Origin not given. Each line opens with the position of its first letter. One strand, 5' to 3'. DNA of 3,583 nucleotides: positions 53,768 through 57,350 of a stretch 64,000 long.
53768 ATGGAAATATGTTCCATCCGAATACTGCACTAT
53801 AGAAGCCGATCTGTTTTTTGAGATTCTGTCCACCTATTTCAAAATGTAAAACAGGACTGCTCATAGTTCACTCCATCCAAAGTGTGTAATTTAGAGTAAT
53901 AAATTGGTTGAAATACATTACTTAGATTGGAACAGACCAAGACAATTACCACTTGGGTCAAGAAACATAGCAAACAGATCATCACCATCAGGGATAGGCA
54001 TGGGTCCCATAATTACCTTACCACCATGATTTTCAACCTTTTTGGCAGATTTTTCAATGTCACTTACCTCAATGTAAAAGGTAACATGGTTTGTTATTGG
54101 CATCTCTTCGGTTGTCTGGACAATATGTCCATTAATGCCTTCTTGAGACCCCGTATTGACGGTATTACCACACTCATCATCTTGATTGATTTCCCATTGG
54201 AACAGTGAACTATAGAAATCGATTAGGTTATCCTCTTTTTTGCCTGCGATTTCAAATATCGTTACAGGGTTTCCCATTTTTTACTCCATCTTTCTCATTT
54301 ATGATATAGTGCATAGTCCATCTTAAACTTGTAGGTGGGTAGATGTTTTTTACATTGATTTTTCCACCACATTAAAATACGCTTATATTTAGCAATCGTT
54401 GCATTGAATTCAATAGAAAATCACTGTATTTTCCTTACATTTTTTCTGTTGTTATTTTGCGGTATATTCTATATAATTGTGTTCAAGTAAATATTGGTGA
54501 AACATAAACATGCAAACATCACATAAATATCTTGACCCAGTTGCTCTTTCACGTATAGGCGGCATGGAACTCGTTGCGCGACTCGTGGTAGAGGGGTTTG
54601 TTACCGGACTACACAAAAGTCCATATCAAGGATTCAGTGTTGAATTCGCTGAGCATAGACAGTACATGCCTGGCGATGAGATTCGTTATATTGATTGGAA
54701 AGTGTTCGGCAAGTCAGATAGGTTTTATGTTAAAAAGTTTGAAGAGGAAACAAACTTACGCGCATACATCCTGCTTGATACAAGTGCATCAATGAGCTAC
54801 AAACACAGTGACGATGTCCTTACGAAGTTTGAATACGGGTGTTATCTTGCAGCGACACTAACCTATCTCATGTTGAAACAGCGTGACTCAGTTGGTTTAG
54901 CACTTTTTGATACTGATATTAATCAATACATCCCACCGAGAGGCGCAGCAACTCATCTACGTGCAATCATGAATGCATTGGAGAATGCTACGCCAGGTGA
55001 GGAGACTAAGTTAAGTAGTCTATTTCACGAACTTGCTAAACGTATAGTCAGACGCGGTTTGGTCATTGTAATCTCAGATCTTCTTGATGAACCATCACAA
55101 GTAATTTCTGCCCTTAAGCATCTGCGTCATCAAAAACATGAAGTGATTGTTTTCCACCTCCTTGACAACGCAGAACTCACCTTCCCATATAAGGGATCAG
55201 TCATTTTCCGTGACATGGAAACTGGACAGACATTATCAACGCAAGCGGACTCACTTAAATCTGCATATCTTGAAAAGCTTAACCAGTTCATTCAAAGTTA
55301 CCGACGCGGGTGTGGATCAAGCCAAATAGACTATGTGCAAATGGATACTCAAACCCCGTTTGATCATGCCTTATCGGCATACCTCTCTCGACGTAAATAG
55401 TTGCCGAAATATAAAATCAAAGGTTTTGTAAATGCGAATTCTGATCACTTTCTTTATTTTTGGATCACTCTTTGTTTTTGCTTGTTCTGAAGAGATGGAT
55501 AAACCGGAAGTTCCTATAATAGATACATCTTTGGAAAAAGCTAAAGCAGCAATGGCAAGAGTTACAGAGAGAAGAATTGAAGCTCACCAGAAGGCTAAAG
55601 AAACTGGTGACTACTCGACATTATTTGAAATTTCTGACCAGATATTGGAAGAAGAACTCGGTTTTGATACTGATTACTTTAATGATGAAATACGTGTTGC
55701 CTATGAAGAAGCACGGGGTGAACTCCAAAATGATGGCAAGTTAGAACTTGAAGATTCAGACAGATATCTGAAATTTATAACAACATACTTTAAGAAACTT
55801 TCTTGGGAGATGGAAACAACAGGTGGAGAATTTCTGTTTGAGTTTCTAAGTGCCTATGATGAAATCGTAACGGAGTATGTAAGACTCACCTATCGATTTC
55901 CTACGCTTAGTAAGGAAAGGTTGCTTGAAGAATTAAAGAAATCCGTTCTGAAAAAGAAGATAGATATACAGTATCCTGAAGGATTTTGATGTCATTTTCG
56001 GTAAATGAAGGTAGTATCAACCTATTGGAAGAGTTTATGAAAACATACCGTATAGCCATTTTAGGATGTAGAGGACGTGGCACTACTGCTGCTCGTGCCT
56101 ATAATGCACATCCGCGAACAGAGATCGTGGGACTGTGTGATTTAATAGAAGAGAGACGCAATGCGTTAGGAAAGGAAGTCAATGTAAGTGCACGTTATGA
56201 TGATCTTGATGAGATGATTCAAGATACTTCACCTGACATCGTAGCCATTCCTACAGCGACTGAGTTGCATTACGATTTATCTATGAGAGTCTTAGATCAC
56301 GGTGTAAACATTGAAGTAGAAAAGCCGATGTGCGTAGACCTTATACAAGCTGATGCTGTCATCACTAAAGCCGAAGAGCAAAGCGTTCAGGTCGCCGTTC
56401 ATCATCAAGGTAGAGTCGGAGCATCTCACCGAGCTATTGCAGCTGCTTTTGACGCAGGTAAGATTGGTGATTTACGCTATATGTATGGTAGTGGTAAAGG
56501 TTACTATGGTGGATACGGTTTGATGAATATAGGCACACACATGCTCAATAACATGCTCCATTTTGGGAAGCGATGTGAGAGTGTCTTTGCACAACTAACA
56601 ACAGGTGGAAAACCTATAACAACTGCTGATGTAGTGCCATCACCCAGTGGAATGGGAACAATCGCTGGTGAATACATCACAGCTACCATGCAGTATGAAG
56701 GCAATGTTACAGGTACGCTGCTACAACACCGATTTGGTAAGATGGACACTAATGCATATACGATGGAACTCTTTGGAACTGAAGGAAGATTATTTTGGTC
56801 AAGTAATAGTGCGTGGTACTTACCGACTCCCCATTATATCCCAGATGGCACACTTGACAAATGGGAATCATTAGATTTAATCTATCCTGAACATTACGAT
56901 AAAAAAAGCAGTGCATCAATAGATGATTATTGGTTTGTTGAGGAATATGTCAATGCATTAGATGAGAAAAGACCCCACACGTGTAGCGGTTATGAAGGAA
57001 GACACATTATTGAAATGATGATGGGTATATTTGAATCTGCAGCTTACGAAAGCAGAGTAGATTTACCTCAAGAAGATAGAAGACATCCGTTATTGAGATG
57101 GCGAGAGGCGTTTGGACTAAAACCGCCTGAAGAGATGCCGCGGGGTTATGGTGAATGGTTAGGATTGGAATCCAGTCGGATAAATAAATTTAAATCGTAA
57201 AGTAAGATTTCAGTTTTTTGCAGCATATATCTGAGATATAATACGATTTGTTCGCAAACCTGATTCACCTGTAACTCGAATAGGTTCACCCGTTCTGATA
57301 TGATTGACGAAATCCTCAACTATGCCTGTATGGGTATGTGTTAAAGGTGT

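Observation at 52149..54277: Five tandem, co-directional VOC (bleomycin-resistance-protein-sized) paralogs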

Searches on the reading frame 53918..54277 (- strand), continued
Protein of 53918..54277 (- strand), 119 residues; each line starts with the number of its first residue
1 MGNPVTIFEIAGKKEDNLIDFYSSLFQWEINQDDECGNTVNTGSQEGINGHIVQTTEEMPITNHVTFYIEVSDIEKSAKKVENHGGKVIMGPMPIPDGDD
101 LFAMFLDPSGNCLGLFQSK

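Call 14: find_related_loci(query=A1, collection=genome_contigs, flank=10000)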
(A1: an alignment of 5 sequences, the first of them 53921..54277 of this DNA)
Query A1 (119 aa) in genome_contigs; peptide patterns used: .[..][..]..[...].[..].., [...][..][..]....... (x = any residue, [..] = any of these).
225 stretches matched a pattern; 162 encode a relative of the query (tblastn E <= 1e-3); the best 80 are kept; 73 distinct loci.
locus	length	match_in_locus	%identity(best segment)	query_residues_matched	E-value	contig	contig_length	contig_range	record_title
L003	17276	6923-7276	86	1-118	5e-67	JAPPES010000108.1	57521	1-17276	MAG: Candidatus Poribacteria bacterium isolate RHO1_bin_11 NODE_1203_length_57521_cov_19.278356, whole genome shotgun se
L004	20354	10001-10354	86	1-118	5e-67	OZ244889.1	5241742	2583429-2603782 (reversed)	MAG: Candidatus Poribacteria bacterium isolate e98e4a03-ae45-434a-8c9f-424be2589405 genome assembly, chromosome: 1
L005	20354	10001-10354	85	1-118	3e-66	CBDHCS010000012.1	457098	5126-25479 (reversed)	MAG: Candidatus Poribacteria bacterium isolate 2ff7ea9c-4ed9-48aa-ac60-1c2c21251b56 genome assembly, contig: contig_12,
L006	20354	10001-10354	85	1-118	5e-66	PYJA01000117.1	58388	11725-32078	MAG: Candidatus Poribacteria bacterium isolate PCPOR2a Ga0207197_1117, whole genome shotgun sequence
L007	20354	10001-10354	85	1-118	8e-66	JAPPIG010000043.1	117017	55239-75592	MAG: Candidatus Poribacteria bacterium isolate RHO2_bin_17 NODE_249_length_117017_cov_67.622305, whole genome shotgun se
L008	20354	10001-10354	85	1-118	1e-65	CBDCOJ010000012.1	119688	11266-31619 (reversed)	MAG: Candidatus Poribacteria bacterium isolate dbd3b75f-bfae-4d18-bb17-8f704a16f2b4 genome assembly, contig: contig_12,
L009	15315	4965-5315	85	1-117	9e-66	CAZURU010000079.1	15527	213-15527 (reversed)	MAG TPA_asm: uncultured bacterium isolate SRP109090_co2_4 genome assembly, contig: NODE_5563_length_15527_cov_7.223694,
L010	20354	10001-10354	81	1-118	4e-65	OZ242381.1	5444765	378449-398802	MAG: Candidatus Poribacteria bacterium isolate 80d8d026-9b84-4ba5-a38a-fc23128cda22 genome assembly, chromosome: 1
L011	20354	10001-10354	83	1-118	4e-65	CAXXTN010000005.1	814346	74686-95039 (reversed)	MAG: Candidatus Poribacteria bacterium isolate 64752d50-abd0-46dd-90db-3fd08d7746be genome assembly, contig: contig_5, w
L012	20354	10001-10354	84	1-118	4e-65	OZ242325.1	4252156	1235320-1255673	MAG: Candidatus Poribacteria bacterium isolate 7cb44f7e-fdd6-4696-a2af-ad91ef35c446 genome assembly, chromosome: 1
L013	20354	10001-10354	84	1-118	5e-65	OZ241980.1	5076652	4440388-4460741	MAG: Candidatus Poribacteria bacterium isolate addb8a48-e40a-4d5d-92e9-c4632a5e54a8 genome assembly, chromosome: 1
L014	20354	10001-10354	84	1-118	2e-64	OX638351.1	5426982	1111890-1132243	MAG: uncultured Poribacteria bacterium isolate d4690918-7cf6-4b6d-bcb0-07eb3c50a363 genome assembly, chromosome: 1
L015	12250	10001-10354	79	1-118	1e-63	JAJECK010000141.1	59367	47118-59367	MAG: Candidatus Poribacteria bacterium isolate jk18xAbins.19 k141_959728, whole genome shotgun sequence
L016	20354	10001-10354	82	1-118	3e-62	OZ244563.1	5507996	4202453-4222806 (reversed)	MAG: Candidatus Poribacteria bacterium isolate ff81fa92-488d-40f9-821d-30cdc2806971 genome assembly, chromosome: 1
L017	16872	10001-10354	78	1-118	2e-62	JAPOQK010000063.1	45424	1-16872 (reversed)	MAG: Candidatus Poribacteria bacterium isolate APA_bin_83 c_000000063665, whole genome shotgun sequence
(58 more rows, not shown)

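Call 58: list_cluster_members(proteins=[window:53921-54277:-, window:53496-53864:-, window:53071-53478:-, window:52686-53075:-, window:52152-52505:-])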
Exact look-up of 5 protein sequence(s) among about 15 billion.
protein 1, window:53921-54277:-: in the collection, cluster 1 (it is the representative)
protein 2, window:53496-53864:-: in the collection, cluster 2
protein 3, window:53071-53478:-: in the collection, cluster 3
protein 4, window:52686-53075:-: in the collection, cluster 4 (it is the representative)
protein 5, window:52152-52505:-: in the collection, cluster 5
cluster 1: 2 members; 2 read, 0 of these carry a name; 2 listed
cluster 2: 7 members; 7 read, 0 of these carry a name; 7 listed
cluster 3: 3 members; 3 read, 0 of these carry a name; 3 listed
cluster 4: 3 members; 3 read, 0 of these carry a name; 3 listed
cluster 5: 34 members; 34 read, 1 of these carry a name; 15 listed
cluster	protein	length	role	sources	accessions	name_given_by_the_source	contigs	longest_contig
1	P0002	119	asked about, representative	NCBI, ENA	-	-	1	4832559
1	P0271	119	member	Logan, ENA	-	-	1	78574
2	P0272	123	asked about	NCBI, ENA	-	-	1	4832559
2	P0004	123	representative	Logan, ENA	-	-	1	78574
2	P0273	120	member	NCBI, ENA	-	-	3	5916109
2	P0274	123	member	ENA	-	-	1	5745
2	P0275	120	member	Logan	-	-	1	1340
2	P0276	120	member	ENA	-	-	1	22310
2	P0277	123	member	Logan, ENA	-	-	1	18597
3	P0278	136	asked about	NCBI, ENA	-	-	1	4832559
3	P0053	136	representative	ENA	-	-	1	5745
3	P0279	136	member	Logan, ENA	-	-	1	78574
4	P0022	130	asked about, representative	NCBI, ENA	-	-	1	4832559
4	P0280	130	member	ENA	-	-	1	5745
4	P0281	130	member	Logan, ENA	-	-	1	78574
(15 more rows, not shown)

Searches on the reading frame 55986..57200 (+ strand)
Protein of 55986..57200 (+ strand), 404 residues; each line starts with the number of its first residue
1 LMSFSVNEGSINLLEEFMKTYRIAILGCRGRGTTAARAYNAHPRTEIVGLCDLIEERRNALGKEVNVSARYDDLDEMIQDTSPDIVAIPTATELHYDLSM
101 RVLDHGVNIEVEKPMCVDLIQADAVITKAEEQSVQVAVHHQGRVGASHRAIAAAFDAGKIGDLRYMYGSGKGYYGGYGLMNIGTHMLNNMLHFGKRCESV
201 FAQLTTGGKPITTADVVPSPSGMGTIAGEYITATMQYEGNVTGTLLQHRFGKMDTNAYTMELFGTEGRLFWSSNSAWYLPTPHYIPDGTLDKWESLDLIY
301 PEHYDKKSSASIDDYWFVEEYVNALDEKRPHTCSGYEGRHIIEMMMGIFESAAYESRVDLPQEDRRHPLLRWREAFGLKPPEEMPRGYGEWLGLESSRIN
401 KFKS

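Call 45: search_protein_families(library=pfam, proteins=[window:55986-57200:+], max_evalue=0.001)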
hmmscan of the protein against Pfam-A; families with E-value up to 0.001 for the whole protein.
window:55986-57200:+ (404 aa): 3 families
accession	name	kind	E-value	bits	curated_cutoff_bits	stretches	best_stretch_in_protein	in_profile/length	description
PF01408.29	GFO_IDH_MocA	-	3.7e-22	79.7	24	1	22-140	2-120/120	Oxidoreductase family, NAD-binding Rossmann fold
PF22725.1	GFO_IDH_MocA_C3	-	1.9e-07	31.5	27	1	174-269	37-123/124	GFO/IDH/MocA C-terminal domain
PF02894.22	GFO_IDH_MocA_C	-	0.00017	21.9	22.9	1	175-359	40-217/218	Oxidoreductase family, C-terminal alpha/beta domain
